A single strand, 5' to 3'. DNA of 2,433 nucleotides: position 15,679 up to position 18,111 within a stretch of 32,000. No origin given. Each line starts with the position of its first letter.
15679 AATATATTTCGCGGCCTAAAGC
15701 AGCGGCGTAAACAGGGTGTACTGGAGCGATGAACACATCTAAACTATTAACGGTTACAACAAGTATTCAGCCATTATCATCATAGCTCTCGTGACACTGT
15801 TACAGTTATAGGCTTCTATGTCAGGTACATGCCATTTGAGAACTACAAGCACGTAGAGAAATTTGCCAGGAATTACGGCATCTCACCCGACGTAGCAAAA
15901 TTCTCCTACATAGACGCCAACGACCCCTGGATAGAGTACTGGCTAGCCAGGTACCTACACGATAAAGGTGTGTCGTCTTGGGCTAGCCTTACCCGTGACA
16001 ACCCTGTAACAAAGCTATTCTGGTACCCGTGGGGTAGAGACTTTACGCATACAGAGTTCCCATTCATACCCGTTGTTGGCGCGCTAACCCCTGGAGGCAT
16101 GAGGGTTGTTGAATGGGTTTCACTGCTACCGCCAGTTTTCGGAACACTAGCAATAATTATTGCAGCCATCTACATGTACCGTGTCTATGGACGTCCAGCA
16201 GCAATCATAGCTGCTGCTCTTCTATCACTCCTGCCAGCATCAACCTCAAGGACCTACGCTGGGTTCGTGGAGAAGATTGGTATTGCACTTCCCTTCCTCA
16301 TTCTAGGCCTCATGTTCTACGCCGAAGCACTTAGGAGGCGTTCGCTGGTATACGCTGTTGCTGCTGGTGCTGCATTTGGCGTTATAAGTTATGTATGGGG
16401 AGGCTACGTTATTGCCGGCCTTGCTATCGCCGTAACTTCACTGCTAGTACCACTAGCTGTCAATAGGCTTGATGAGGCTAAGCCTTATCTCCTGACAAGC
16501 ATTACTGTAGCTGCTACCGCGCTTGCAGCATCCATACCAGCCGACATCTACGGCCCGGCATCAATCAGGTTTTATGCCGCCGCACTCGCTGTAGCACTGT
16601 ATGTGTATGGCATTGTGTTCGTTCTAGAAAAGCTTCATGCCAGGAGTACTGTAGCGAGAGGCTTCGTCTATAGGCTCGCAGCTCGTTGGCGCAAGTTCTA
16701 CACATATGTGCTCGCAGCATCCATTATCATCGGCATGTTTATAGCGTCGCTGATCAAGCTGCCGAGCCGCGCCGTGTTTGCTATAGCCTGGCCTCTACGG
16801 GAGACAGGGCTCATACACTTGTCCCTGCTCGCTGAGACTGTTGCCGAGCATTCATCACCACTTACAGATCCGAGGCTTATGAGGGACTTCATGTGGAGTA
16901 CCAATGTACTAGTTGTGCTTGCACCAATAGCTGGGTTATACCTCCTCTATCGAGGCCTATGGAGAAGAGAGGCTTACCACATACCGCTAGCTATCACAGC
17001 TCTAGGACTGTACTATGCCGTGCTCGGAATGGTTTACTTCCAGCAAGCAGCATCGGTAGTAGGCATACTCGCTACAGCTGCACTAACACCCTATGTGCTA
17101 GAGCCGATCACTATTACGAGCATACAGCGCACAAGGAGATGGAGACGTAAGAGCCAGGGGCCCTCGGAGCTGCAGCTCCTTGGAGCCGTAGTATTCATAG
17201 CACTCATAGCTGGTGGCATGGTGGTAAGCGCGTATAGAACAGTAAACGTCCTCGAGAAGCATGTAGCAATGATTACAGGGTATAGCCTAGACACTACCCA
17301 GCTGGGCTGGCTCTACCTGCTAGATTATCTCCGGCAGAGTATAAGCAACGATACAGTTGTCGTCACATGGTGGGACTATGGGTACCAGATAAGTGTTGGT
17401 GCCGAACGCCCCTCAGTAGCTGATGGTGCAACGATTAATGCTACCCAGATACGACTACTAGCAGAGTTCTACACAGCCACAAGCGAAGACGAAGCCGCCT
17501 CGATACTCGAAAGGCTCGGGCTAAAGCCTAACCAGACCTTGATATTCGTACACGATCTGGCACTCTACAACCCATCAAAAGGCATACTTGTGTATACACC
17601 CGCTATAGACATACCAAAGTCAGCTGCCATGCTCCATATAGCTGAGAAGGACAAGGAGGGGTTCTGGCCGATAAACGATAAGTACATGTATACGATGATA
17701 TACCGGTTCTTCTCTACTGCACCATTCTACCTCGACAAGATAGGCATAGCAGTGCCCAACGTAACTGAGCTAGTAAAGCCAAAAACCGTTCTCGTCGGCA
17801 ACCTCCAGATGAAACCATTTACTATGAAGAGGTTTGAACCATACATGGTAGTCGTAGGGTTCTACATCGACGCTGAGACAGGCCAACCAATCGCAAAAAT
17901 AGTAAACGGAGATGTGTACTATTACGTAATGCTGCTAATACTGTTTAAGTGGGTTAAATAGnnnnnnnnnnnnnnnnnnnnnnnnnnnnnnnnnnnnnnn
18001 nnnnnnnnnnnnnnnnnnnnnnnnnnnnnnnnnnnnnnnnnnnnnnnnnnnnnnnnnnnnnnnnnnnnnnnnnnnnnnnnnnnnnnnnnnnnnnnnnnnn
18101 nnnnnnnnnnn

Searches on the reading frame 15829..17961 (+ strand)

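Call 4: search_protein_families(library=pfam, proteins=[window:15829-17961:+], max_evalue=1)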
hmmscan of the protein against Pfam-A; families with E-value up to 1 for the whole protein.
window:15829-17961:+ (710 aa): 4 families
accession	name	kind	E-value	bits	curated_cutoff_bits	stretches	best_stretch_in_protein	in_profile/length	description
PF02516.20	STT3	-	1.8e-13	51.2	24.5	1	25-425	26-398/405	Oligosaccharyl transferase STT3, N-terminal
PF21436.2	STT3-PglB_core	-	8.7e-06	26.7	23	1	508-563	2-55/131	STT3/PglB/AglB core domain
PF22627.1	AglB_core-like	-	2e-05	25.3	27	1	510-564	46-100/111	AglB core domain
PF13231.12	PMT_2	-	0.011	16.3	26.1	1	97-228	23-151/160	Dolichyl-phosphate-mannose-protein mannosyltransferase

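Call 5: search_protein_families(library=ncbifam, proteins=[window:15829-17961:+], max_evalue=1)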
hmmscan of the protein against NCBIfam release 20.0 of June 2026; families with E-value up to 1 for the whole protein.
window:15829-17961:+ (710 aa): 1 family
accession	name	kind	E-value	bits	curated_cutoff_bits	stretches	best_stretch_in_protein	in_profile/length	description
TIGR04154.1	archaeo_STT3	subfamily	1.9e-20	72.8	450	1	81-566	82-586/831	oligosaccharyl transferase, archaeosortase A system-associated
